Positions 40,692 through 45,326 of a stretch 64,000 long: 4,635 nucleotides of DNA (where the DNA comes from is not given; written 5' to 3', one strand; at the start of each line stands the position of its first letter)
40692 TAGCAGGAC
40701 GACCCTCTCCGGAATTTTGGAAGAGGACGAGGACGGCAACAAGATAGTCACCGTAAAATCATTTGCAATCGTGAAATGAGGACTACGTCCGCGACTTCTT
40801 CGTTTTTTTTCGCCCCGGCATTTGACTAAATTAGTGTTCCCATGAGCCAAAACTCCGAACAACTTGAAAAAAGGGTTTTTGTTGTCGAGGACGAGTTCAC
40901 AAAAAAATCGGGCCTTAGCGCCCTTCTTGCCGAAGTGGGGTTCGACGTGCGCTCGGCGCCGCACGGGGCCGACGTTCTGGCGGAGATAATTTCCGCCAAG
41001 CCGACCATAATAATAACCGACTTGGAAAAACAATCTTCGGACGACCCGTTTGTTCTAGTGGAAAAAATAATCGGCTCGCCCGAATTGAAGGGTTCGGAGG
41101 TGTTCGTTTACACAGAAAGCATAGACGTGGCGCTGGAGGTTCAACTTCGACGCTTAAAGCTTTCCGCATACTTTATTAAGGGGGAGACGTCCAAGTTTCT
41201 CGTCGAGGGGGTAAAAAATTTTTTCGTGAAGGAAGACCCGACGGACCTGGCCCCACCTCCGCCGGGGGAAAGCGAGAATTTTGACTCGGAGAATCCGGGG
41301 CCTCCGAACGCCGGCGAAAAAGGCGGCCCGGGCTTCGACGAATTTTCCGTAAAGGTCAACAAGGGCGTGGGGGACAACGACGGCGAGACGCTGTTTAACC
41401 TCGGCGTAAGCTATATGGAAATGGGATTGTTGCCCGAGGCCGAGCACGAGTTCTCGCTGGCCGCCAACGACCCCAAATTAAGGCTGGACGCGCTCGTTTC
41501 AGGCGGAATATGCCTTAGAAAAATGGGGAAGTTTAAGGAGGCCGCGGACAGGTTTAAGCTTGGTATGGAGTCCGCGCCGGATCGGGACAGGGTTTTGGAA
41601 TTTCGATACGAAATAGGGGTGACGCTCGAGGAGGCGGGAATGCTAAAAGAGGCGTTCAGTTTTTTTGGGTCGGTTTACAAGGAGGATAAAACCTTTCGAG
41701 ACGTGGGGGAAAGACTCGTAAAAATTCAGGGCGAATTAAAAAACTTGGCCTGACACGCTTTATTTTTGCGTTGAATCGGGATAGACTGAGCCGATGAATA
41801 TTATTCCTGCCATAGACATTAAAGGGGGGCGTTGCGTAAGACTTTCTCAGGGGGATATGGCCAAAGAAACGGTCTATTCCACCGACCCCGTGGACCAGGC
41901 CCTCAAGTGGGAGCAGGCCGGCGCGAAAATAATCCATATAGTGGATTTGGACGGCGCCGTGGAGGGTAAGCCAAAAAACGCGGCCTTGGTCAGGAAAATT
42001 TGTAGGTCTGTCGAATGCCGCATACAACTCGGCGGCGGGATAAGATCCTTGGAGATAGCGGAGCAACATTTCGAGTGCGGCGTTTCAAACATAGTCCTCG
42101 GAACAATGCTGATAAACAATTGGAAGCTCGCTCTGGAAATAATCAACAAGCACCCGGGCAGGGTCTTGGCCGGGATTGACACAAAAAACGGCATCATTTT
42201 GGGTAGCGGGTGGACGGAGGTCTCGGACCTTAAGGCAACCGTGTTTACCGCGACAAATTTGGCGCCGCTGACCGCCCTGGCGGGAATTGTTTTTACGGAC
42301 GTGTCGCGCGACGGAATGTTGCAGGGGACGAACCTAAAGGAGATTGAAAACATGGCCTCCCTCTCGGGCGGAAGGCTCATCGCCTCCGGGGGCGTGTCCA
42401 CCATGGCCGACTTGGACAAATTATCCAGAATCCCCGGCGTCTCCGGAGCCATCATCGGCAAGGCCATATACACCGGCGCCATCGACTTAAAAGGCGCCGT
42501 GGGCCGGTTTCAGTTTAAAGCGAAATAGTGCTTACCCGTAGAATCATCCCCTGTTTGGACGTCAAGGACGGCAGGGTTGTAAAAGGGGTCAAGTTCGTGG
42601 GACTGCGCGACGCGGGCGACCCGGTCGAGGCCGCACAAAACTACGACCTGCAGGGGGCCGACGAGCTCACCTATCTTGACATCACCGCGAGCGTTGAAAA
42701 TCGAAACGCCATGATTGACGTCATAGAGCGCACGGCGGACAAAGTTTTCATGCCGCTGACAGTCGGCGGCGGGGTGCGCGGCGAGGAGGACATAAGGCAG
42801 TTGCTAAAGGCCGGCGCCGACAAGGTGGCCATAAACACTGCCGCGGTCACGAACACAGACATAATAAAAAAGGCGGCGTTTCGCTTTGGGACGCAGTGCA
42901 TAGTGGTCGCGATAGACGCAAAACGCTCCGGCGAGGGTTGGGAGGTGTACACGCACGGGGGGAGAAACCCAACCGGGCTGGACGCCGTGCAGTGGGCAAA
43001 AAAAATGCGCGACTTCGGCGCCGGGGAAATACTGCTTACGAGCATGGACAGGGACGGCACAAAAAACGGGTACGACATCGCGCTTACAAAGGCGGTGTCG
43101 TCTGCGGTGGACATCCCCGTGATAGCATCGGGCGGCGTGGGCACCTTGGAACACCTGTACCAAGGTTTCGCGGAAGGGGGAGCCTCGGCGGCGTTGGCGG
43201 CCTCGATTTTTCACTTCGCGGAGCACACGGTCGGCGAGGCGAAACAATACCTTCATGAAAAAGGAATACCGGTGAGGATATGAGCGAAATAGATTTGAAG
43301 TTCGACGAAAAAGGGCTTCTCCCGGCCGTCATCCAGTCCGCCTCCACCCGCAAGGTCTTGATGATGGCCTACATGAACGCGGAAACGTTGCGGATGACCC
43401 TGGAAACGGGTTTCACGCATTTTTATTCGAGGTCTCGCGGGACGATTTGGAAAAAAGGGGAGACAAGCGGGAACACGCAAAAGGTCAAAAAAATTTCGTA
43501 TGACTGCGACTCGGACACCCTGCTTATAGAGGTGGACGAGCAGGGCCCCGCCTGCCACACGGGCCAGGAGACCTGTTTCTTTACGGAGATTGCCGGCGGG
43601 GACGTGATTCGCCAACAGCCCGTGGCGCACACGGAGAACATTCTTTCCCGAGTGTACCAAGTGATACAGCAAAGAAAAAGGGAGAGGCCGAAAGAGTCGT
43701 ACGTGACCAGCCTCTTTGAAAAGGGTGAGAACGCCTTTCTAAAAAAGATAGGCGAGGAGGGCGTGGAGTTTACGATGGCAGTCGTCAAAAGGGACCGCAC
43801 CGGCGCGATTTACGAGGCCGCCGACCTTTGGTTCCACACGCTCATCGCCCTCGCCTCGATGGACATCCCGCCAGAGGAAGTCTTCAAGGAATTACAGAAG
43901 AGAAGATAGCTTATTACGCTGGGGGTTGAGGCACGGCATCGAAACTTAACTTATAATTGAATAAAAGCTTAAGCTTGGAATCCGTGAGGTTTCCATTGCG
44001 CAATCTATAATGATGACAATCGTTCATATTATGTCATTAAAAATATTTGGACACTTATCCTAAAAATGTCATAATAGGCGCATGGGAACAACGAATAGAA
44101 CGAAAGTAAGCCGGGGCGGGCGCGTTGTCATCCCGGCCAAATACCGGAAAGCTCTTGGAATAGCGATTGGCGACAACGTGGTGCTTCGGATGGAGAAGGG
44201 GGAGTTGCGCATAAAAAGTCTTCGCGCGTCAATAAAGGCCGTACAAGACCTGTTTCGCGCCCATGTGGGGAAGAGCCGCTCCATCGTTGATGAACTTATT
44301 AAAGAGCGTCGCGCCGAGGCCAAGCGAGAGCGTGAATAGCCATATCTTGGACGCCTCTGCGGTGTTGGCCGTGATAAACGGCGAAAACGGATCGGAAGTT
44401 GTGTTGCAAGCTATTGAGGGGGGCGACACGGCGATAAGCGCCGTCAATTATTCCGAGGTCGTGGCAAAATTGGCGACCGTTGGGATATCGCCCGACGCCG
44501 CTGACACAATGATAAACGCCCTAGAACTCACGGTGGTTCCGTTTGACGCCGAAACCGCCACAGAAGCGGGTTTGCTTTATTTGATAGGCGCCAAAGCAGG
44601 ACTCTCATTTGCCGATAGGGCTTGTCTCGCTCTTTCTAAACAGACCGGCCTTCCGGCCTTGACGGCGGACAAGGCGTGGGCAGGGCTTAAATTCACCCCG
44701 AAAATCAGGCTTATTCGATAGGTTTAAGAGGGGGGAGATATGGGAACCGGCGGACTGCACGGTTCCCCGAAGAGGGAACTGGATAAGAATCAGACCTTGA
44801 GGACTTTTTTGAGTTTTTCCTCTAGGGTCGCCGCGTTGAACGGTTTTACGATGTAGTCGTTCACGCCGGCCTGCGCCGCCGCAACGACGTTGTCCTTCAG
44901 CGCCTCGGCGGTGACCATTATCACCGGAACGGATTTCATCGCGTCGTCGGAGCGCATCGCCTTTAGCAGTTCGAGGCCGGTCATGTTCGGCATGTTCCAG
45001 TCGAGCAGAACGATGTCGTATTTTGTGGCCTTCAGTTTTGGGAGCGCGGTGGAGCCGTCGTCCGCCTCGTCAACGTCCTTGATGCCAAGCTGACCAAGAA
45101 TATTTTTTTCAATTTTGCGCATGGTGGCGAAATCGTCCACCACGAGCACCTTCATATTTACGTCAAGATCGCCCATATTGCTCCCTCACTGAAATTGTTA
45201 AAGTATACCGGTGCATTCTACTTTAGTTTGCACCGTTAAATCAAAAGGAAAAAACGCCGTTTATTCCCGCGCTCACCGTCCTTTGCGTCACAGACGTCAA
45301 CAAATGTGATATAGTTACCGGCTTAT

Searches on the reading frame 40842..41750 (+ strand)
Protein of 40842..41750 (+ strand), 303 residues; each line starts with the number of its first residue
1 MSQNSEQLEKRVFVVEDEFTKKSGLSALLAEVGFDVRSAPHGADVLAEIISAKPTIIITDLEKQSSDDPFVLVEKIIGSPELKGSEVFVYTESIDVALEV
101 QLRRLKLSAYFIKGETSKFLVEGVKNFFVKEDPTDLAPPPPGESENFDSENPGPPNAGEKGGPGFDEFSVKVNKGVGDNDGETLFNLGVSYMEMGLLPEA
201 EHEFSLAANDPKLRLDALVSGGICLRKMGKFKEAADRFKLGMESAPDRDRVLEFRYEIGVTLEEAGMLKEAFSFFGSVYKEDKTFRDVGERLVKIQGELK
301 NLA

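Call 85: search_protein_families(library=pfam, proteins=[window:40842-41750:+], max_evalue=0.00001)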
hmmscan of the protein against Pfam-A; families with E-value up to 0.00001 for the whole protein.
window:40842-41750:+ (303 aa): 1 family
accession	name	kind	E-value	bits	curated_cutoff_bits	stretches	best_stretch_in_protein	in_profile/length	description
PF07719.23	TPR_2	-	2.5e-06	27.6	27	0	182-207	2-27/34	Tetratricopeptide repeat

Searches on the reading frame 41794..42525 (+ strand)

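Call 85: search_protein_families(library=pfam, proteins=[window:41794-42525:+], max_evalue=0.00001)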
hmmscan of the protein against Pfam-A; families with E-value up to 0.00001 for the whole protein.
window:41794-42525:+ (244 aa): 1 family
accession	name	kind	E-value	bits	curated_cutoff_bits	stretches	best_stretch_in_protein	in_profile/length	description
PF00977.27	His_biosynth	-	1.6e-67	227.7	23.6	1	3-230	2-227/228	Histidine biosynthesis protein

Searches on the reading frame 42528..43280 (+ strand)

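Call 85: search_protein_families(library=pfam, proteins=[window:42528-43280:+], max_evalue=0.00001)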
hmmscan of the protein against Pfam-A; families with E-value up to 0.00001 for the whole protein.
window:42528-43280:+ (251 aa): 3 families
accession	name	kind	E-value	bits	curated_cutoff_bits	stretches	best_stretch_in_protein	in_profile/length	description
PF00977.27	His_biosynth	-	1.8e-86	289.7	23.6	1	5-233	1-227/228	Histidine biosynthesis protein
PF03060.21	NMO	-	4.1e-08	33.4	28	0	154-238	146-236/331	Nitronate monooxygenase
PF05690.20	ThiG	-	4.7e-07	29.9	23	0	66-133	167-235/247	Thiazole biosynthesis protein ThiG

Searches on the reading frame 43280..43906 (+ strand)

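Call 85: search_protein_families(library=pfam, proteins=[window:43280-43906:+], max_evalue=0.00001)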
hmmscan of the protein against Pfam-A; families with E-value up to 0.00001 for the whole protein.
window:43280-43906:+ (209 aa): 2 families
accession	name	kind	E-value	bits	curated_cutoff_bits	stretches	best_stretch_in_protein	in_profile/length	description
PF01502.23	PRA-CH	-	2.9e-35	120.4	27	1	28-101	1-74/74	Phosphoribosyl-AMP cyclohydrolase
PF01503.22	PRA-PH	-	6.6e-22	78.2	21.3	1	123-208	2-85/86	Phosphoribosyl-ATP pyrophosphohydrolase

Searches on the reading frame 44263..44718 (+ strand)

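Call 85: search_protein_families(library=pfam, proteins=[window:44263-44718:+], max_evalue=0.00001)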
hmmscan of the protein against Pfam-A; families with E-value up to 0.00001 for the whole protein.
window:44263-44718:+ (152 aa): 1 family
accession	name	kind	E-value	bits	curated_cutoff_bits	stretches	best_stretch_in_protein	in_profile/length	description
PF01850.27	PIN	-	3.2e-16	60.5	23.6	1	28-140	2-115/120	PIN domain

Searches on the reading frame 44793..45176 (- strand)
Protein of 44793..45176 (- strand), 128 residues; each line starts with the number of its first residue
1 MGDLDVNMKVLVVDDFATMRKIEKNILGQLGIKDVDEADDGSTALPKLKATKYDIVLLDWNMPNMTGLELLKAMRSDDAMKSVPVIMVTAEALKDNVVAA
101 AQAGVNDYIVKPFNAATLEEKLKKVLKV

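Call 86: search_protein_families(library=pfam, proteins=[window:44793-45176:-], max_evalue=0.00001)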
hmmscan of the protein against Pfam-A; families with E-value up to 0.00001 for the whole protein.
window:44793-45176:- (128 aa): 1 family
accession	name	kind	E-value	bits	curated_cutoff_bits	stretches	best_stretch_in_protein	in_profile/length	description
PF00072.30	Response_reg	-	9.6e-32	109.9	30.2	1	10-122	1-110/111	Response regulator receiver domain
